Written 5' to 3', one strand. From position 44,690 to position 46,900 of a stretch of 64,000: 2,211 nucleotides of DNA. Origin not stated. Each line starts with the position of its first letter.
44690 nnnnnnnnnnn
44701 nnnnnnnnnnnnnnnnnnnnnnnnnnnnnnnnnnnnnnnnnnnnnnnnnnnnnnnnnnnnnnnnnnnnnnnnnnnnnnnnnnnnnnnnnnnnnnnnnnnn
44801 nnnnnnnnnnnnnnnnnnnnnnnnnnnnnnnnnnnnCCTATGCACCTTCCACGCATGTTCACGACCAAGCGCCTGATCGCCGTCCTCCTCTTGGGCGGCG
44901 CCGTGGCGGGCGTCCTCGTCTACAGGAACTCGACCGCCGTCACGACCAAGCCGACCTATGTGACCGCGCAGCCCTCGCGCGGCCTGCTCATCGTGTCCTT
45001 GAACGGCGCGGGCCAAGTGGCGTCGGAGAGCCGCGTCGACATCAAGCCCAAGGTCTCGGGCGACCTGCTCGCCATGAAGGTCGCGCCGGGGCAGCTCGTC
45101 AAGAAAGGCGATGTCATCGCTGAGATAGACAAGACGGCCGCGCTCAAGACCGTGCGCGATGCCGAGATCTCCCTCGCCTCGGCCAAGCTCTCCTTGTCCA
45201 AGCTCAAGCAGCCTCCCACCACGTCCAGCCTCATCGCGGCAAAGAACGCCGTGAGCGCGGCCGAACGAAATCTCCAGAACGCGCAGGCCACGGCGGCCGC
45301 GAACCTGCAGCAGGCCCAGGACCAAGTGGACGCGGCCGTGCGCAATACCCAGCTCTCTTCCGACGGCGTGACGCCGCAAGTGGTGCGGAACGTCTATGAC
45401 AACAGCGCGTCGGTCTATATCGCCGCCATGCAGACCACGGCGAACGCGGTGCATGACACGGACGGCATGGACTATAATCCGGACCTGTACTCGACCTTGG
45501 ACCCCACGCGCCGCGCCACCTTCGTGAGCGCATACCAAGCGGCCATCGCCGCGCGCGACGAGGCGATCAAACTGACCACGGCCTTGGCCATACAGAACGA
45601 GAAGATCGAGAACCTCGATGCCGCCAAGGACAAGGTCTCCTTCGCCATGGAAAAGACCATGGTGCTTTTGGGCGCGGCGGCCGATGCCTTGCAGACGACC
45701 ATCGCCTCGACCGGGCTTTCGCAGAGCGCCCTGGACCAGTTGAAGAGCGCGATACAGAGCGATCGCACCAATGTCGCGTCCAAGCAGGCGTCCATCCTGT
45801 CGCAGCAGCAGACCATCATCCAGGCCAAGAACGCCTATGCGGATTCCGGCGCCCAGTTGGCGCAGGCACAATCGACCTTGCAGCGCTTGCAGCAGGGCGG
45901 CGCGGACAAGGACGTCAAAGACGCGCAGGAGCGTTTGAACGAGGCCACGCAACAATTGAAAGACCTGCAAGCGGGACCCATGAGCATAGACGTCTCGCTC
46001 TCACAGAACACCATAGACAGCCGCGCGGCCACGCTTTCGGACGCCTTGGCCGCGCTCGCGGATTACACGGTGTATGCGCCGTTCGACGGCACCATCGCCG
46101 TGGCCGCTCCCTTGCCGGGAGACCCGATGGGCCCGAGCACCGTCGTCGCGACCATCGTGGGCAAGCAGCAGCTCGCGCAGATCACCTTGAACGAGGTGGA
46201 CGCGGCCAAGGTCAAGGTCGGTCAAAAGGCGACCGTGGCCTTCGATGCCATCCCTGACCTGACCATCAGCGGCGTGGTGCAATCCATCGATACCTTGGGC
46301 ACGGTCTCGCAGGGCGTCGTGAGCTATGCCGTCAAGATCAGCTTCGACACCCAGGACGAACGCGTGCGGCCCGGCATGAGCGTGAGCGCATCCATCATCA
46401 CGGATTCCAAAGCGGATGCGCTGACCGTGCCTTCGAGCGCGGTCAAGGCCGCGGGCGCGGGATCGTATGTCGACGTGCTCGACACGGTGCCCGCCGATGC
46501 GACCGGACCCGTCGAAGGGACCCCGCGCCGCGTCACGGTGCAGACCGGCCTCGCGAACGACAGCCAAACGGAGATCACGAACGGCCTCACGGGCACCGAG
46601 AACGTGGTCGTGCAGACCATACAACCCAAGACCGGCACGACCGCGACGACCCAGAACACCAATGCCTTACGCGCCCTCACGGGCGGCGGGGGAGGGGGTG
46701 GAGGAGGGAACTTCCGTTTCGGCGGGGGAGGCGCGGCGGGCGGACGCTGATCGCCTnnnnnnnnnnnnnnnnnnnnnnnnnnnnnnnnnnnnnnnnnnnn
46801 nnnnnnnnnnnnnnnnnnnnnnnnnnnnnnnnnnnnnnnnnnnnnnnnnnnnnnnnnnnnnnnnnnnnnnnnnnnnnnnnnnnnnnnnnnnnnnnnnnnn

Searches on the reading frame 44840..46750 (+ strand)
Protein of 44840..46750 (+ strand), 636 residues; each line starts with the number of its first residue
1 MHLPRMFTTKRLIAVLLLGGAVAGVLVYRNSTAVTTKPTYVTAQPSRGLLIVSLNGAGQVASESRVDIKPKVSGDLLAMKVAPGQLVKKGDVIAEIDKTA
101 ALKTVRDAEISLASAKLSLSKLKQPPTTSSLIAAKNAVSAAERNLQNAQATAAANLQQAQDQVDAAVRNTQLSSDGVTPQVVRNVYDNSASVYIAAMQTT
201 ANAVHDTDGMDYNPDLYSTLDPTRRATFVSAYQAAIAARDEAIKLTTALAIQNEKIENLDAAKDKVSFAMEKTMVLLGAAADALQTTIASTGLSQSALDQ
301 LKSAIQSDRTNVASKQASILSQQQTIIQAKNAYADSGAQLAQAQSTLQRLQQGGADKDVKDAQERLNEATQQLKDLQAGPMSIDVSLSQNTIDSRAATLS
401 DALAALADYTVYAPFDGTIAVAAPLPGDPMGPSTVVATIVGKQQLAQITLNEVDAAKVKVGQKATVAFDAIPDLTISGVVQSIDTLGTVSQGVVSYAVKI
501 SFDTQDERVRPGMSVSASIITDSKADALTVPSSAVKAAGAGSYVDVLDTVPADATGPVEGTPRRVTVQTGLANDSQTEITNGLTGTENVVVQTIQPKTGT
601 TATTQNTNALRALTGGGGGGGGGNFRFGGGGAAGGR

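Call 4: search_protein_families(library=pfam, proteins=[window:44840-46750:+], max_evalue=0.01)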
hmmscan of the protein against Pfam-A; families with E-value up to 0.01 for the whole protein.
window:44840-46750:+ (636 aa): 4 families
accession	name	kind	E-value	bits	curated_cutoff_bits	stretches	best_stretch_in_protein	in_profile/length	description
PF13437.12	HlyD_3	-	8.9e-14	52.6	22.2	1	410-512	1-106/106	HlyD family secretion protein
PF16576.10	HlyD_D23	-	1.3e-09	38.1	30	1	340-515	56-214/214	Barrel-sandwich domain of CusB or HlyD membrane-fusion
PF13533.13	Biotin_lipoyl_2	-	7.4e-06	26.1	29.8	1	68-97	3-32/32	Biotin-lipoyl like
PF01551.29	Peptidase_M23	-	0.009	16.6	28.7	0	77-100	53-76/96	Peptidase family M23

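Call 7: search_protein_families(library=ncbifam, proteins=[window:44840-46750:+], max_evalue=0.01)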
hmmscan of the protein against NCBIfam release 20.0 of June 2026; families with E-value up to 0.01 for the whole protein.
window:44840-46750:+ (636 aa): 13 families
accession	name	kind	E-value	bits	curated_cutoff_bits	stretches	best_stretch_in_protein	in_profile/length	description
TIGR01730.1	RND_mfp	subfamily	3.7e-37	128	94.9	2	330-594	70-310/322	efflux RND transporter periplasmic adaptor subunit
TIGR00998.1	8a0101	subfamily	3.1e-17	62.5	390.8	2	258-488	81-286/334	EmrA/EmrK family multidrug efflux transporter periplasmic adaptor subunit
NF007785.0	PRK10476.1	equivalog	1.9e-12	46.7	376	2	290-485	94-286/347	multidrug transporter subunit MdtN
NF002939.0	PRK03598.1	equivalog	2.1e-12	46.9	393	2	281-480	81-277/332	secretion protein HlyD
NF008606.0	PRK11578.1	equivalog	2.5e-12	46.6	342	2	317-597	99-368/371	macrolide transporter subunit MacA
TIGR02971.1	heterocyst_DevB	subfamily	9.5e-12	44.9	129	2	248-485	46-280/327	ABC exporter membrane fusion protein, DevB family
NF008589.1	PRK11556.1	equivalog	9.9e-11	41.1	391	2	52-167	71-187/392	MdtA/MuxA family multidrug efflux RND transporter periplasmic adaptor subunit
TIGR01843.1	type_I_hlyD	subfamily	8e-10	38.3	208.65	2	56-170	33-152/422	HlyD family type I secretion periplasmic adaptor subunit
NF011715.0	PRK15136.1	equivalog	1.1e-09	37.5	563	1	306-489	114-297/390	multidrug efflux MFS transporter periplasmic adaptor subunit EmrA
TIGR00999.1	8a0102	subfamily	5.5e-08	32.3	319.3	1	355-592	56-265/271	CzcB/NccB family metal efflux transporter periplasmic adaptor subunit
NF000272.2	OqxA_adapt_sub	exception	2.3e-07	30.1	835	1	58-172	60-175/391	multidrug efflux RND transporter periplasmic adaptor subunit OqxA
NF045904.1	RND-peri-MexE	equivalog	2.4e-07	30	714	1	60-169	58-168/390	multidrug efflux RND transporter periplasmic adaptor subunit MexE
TIGR03794.1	NHLM_micro_HlyD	equivalog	1e-05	24.7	156.2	1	52-147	44-139/421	NHLP bacteriocin system secretion protein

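Call 11: find_encoding_contigs(protein=window:44840-46750:+, flank=10000, max_places=6)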
Protein window:44840-46750:+ (636 aa): no gene with exactly this product is on record in the collection.

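Call 15: find_homologous_proteins(query=window:44855-46750:+, max_evalue=1e-10)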
Query window:44855-46750:+ (631 aa): 1161 proteins with E <= 1e-10 among 8000 candidates; the best 120 are listed.
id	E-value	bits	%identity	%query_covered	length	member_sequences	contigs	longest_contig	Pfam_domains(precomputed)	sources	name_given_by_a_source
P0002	0.0e+0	1289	100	100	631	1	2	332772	PF25989.1,PF25990.1,PF25954.1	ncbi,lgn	-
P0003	1.7e-167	577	50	99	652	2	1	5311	PF25990.1,PF25917.1,PF25954.1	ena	-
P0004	3.1e-153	530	48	94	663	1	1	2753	PF25984.1,PF25989.1,PF25990.1,PF25917.1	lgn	-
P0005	3.5e-140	487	44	94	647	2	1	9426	PF25990.1,PF25917.1,PF25954.1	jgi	-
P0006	8.7e-139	482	47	87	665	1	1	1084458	PF25973.1,PF25984.1,PF00364.29,PF25990.1,PF25919.1,PF25917.1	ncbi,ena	-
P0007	9.7e-138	479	45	94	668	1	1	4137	PF25984.1,PF25990.1,PF25917.1,PF25954.1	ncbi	-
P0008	1.6e-131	458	43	96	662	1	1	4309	PF25984.1,PF25989.1,PF25990.1,PF25917.1,PF25954.1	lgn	-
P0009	7.3e-131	456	44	94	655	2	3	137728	PF25984.1,PF00364.29,PF25990.1,PF25917.1,PF25954.1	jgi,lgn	jgi:HlyD family secretion protein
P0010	5.2e-129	450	42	95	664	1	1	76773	PF25989.1,PF25990.1,PF25917.1,PF25954.1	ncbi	-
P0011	2.0e-123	431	42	93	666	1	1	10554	PF25990.1,PF25917.1,PF25954.1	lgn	-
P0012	9.6e-121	423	43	93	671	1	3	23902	PF25989.1,PF00364.29,PF25990.1,PF25917.1,PF25954.1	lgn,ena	-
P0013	4.0e-119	417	41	100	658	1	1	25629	PF25973.1,PF25990.1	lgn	-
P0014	5.2e-118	414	41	93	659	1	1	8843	PF25973.1,PF25989.1,PF25990.1,PF25975.1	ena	-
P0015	1.3e-117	412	42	95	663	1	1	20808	PF25973.1,PF25984.1,PF26002.1,PF25989.1,PF25990.1,PF25917.1,PF25954.1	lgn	-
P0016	4.4e-117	411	42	93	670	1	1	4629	PF25989.1,PF00364.29,PF25990.1,PF25919.1,PF25917.1,PF25954.1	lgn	-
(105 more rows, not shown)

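Call 16: find_encoding_contigs(protein=P0006, flank=8000, max_places=2)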
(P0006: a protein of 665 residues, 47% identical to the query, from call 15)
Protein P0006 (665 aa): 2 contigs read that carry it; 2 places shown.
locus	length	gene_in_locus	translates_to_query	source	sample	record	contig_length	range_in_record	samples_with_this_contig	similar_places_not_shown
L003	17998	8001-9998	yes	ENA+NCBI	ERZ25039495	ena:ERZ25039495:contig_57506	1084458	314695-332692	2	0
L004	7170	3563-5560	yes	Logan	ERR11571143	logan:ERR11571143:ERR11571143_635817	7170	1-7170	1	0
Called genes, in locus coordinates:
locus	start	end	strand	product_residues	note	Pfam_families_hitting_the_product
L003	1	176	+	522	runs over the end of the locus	PF00006:ATP-synt_ab, PF22919:ATP-synt_VA_C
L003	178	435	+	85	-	PF02823:ATP-synt_DE_N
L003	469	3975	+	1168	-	PF01471:PG_binding_1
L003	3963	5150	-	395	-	PF07690:MFS_1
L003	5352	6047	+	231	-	-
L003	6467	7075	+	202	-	PF04542:Sigma70_r2, PF08281:Sigma70_r4_2, PF04545:Sigma70_r4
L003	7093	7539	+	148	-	-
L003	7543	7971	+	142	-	-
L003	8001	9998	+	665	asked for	PF25919:BSH_CusB (faint), PF00364:Biotin_lipoyl (faint), PF25917:BSH_RND, PF25973:BSH_CzcB (faint), PF25984:BSH_YknX (faint), PF25990:Beta-barrel_YknX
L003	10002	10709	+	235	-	PF00005:ABC_tran, PF02463:SMC_N (faint), PF13304:AAA_21 (faint)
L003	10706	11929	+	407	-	PF12704:MacB_PCD, PF02687:FtsX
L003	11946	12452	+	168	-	-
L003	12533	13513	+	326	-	-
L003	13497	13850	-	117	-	-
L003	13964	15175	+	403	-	PF00202:Aminotran_3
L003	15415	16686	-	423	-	PF00270:DEAD, PF04851:ResIII, PF00271:Helicase_C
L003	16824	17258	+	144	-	-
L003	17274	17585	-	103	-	-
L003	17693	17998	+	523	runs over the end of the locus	-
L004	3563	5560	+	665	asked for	PF25919:BSH_CusB (faint), PF00364:Biotin_lipoyl (faint), PF25917:BSH_RND, PF25973:BSH_CzcB (faint), PF25984:BSH_YknX (faint), PF25990:Beta-barrel_YknX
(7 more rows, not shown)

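Call 17: find_encoding_contigs(protein=P0009, flank=8000, max_places=2)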
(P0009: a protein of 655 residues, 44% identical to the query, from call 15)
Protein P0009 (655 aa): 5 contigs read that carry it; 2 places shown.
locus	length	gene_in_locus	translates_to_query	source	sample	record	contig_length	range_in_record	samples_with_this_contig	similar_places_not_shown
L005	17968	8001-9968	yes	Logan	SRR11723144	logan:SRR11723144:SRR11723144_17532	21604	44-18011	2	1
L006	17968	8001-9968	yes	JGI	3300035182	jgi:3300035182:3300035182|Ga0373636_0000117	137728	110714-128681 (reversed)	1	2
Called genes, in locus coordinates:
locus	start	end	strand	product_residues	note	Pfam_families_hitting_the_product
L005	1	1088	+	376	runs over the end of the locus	?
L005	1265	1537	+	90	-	-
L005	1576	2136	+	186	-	-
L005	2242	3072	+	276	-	PF00318:Ribosomal_S2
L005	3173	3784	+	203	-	PF00889:EF_TS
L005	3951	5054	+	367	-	-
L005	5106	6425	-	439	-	PF00089:Trypsin, PF13365:Trypsin_2, PF13180:PDZ_2, PF17820:PDZ_6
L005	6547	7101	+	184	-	PF04542:Sigma70_r2, PF08281:Sigma70_r4_2, PF04545:Sigma70_r4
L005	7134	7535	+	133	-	-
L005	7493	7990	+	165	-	-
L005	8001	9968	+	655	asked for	PF00364:Biotin_lipoyl (faint), PF25917:BSH_RND (weak), PF25984:BSH_YknX (weak), PF25954:Beta-barrel_RND_2 (weak), PF25990:Beta-barrel_YknX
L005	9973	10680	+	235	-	PF02463:SMC_N (faint), PF00005:ABC_tran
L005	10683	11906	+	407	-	PF12704:MacB_PCD, PF02687:FtsX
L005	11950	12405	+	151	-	-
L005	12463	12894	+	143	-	PF13673:Acetyltransf_10, PF00583:Acetyltransf_1, PF13508:Acetyltransf_7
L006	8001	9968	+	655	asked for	PF00364:Biotin_lipoyl (faint), PF25917:BSH_RND (weak), PF25984:BSH_YknX (weak), PF25954:Beta-barrel_RND_2 (weak), PF25990:Beta-barrel_YknX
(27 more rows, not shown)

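Call 18: find_encoding_contigs(protein=P0010, flank=8000, max_places=2)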
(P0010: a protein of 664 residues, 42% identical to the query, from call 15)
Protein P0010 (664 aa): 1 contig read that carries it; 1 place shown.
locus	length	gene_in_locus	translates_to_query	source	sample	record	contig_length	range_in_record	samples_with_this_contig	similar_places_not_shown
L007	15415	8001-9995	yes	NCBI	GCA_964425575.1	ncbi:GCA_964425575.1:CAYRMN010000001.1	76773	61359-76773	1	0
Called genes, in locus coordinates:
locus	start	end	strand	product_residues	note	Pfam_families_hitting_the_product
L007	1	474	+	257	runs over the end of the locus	PF00239:Resolvase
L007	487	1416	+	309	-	PF13408:Zn_ribbon_recom (weak)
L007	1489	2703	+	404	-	PF07907:YibE_F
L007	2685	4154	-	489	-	PF13482:RNase_H_2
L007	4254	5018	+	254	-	PF09992:NAGPA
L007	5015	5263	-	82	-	PF14242:DUF4342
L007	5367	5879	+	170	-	PF03449:GreA_GreB_N, PF01272:GreA_GreB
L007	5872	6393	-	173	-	PF01471:PG_binding_1 (weak)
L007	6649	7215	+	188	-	PF04542:Sigma70_r2, PF08281:Sigma70_r4_2, PF04545:Sigma70_r4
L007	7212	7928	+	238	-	-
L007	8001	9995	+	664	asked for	PF25917:BSH_RND, PF25954:Beta-barrel_RND_2 (weak), PF25990:Beta-barrel_YknX, PF25989:YknX_C (faint)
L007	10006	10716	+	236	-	PF02463:SMC_N (faint), PF00005:ABC_tran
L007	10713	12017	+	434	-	-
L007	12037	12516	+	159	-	-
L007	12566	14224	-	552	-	PF19077:Big_13 (faint)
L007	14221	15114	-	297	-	-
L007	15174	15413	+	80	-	?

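Call 21: find_related_loci(query=A1, collection=genome_contigs, flank=10000)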
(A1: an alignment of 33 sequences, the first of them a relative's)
Query A1 (631 aa) in genome_contigs; peptide patterns used: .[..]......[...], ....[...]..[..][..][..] (x = any residue, [..] = any of these).
599 stretches matched a pattern (row limit reached: there are more); 584 encode a relative of the query (tblastn E <= 1e-3); the best 80 are kept; 80 distinct loci.
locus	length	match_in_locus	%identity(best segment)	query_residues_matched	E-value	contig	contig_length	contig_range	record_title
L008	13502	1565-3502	41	9-621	5e-126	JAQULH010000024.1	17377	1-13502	MAG: Patescibacteria group bacterium isolate STD1_126 NODE_7672_length_17377_cov_12.656000_Sandtown_D1, whole genome sho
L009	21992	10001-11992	41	1-631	5e-126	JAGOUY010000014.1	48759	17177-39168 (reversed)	Patescibacteria group bacterium isolate Gw_Eff_bin_533 Gw_Eff_1116_length_48759_cov_15.146899, whole genome shotgun sequ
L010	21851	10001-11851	42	1-589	8e-122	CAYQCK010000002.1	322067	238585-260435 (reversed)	MAG TPA_asm: uncultured Gammaproteobacteria bacterium isolate binchicken_co20_219 genome assembly, contig: NODE_45_lengt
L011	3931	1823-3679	40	1-590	8e-122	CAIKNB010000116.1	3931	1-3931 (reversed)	Candidatus Uhrbacteria bacterium isolate AM-2014_bin-3131 genome assembly, contig: bin-3131:116/174, whole genome shotgu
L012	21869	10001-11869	41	7-604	8e-119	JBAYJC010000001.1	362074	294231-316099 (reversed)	MAG: Patescibacteria group bacterium isolate SO_2016_GW1_46 scaffold00028_OW334_2016, whole genome shotgun sequence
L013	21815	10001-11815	41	9-591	2e-117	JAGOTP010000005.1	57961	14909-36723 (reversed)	Patescibacteria group bacterium isolate Gw_Eff_bin_431 Gw_Eff_789_length_57961_cov_11.131013, whole genome shotgun seque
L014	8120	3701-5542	41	5-593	9e-118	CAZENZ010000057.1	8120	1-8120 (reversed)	MAG TPA_asm: uncultured Gammaproteobacteria bacterium isolate SRP135725_co3_191 genome assembly, contig: NODE_11452_leng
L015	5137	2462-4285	39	13-591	4e-116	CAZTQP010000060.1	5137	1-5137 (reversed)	MAG TPA_asm: uncultured Gammaproteobacteria bacterium isolate SRP296810_co1_273 genome assembly, contig: NODE_23660_leng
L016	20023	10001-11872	40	7-604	2e-115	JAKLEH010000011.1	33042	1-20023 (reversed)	MAG: Patescibacteria group bacterium isolate RA.bin129 RA.bin129_11, whole genome shotgun sequence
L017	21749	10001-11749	41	35-591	2e-114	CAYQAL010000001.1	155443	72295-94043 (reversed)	MAG TPA_asm: uncultured Gammaproteobacteria bacterium isolate SRP278252_co1_769 genome assembly, contig: NODE_89_length_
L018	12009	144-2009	41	1-589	3e-114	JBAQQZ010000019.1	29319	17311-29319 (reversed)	MAG: Patescibacteria group bacterium isolate MFD12007_ilm_asm_bin9 k127_32027, whole genome shotgun sequence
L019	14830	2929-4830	38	5-606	3e-111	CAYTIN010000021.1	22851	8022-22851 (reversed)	MAG TPA_asm: uncultured Gammaproteobacteria bacterium isolate SRP278252_co2_11 genome assembly, contig: NODE_4501_length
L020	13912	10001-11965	38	5-622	7e-111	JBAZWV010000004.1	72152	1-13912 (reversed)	MAG: Patescibacteria group bacterium isolate SO_2017_GW1_40 NODE_2142_length_72152_cov_1.367456_OW334_2017, whole genome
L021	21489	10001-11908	38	1-606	4e-110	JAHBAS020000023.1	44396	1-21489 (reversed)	MAG: Candidatus Uhrbacteria bacterium isolate AQU-09 c_000000047864, whole genome shotgun sequence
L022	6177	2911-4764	40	35-621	3e-108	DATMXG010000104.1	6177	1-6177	MAG TPA_asm: Candidatus Methylomirabilis sp. isolate SMAG_U13114 k141_237927, whole genome shotgun sequence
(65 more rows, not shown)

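Call 53: search_solved_structures(query=window:44855-46750:+, max_evalue=0.001)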
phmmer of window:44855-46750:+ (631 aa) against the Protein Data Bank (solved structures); distinct sequences matched with E-value up to 0.001: 9.
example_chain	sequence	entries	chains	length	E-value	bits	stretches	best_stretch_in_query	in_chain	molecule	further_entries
4dk0_A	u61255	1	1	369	1.1e-11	47.8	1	33-165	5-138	Putative MacA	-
4dk1_A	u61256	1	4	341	1.8e-10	43.8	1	33-136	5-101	Putative MacA, Multidrug resistance protein mexA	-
4tko_B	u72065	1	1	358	2e-08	37.1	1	351-486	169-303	EmrA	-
9qgy_G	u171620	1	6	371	1.4e-07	34.2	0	14-109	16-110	Macrolide export protein MacA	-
5nik_D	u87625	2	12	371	2.5e-07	33.4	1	14-170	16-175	Macrolide export protein MacA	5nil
3fpp_A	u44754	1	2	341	1.1e-06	31.3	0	33-170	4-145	Macrolide-specific efflux protein macA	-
20yy_D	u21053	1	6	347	2.5e-06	30.1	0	406-590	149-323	Multidrug efflux RND transporter periplasmic adaptor subunit MexJ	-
8zal_A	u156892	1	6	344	3.1e-06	29.8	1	306-483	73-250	Multidrug export protein EmrA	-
8zar_A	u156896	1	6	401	5.5e-06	29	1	311-483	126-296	Multidrug export protein EmrA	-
